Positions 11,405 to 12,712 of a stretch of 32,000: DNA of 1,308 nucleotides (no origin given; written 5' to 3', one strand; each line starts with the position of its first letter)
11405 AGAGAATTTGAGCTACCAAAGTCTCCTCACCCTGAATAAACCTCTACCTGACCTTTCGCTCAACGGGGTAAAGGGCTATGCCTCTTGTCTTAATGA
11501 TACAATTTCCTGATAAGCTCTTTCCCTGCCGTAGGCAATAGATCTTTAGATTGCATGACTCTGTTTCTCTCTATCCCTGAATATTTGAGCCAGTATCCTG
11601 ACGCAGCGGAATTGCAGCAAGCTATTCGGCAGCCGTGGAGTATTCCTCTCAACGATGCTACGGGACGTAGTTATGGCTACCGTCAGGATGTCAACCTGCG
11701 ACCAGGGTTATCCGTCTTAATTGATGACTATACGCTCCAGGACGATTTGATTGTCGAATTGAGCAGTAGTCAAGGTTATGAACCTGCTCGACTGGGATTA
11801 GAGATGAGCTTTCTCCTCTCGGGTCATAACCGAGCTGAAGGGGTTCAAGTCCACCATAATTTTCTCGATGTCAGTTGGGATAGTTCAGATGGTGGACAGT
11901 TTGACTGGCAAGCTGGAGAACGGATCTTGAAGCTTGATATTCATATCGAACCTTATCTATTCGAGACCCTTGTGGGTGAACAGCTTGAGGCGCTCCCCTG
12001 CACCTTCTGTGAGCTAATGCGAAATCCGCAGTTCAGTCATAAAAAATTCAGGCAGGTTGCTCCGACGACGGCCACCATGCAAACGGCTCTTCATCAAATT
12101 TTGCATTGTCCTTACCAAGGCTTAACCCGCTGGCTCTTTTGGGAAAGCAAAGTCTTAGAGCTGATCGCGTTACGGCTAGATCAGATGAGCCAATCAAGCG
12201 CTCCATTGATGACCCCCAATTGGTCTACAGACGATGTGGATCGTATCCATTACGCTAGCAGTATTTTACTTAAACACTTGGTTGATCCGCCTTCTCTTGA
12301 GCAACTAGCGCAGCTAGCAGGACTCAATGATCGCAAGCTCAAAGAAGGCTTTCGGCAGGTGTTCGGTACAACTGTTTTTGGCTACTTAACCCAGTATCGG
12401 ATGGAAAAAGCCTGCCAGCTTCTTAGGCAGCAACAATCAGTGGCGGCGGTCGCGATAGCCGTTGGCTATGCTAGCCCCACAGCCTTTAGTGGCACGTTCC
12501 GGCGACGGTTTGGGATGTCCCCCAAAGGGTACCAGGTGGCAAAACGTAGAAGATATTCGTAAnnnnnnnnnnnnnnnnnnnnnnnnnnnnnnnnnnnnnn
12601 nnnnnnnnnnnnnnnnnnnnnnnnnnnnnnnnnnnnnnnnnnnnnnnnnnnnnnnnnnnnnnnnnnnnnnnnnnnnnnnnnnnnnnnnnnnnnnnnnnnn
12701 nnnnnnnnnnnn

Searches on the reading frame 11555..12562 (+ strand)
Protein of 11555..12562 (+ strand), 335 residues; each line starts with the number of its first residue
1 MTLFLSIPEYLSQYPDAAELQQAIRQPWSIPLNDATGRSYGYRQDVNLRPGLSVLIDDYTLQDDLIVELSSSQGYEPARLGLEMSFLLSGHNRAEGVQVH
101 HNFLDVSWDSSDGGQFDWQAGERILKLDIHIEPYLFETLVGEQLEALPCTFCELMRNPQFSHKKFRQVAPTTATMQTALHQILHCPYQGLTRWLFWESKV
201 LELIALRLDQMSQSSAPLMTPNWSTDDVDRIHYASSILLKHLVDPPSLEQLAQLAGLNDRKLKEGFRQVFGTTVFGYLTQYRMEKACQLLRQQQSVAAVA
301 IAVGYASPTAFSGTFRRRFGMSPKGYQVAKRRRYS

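Call 8: search_protein_families(library=pfam, proteins=[window:11555-12562:+], max_evalue=0.001)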
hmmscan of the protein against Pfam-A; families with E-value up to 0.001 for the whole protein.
window:11555-12562:+ (335 aa): 2 families
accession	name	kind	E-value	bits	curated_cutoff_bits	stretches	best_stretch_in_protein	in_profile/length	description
PF12833.13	HTH_18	-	5e-23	81.6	33.6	1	251-327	1-78/80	Helix-turn-helix domain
PF00165.29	HTH_AraC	-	3.2e-10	40.3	26.6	1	293-326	8-40/42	Bacterial regulatory helix-turn-helix proteins, AraC family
